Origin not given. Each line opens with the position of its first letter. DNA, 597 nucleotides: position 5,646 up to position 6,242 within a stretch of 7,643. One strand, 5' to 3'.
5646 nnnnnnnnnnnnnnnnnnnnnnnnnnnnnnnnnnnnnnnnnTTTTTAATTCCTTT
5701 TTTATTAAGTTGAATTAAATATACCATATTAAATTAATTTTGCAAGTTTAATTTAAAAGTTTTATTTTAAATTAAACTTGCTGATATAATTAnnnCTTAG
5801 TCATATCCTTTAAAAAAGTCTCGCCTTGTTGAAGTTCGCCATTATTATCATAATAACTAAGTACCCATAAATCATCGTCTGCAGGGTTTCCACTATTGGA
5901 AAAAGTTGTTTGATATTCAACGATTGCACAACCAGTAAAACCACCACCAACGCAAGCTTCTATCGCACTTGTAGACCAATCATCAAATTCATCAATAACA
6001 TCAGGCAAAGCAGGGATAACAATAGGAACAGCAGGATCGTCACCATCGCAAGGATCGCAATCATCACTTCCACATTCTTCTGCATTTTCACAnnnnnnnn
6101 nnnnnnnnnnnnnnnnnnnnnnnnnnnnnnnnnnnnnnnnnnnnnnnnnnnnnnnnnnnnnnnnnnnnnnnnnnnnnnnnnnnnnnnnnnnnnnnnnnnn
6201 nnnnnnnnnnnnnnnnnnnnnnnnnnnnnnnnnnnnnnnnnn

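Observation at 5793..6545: Secreted Cys/Asp-rich cargo protein at the position where CTXphi carries ctxAB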

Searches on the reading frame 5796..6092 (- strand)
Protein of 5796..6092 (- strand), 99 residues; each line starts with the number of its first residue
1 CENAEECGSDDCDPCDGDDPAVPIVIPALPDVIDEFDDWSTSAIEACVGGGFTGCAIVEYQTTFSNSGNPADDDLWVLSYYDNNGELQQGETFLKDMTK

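Call 26: search_protein_families(library=pfam, proteins=[window:5796-6092:-], max_evalue=10)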
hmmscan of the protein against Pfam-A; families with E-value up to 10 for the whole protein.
seq(99 aa): 1 family
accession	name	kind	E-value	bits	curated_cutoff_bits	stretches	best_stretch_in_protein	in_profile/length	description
PF02975.19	Me-amine-dh_L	-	0.044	14.7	25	1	44-94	20-73/113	Methylamine dehydrogenase, L chain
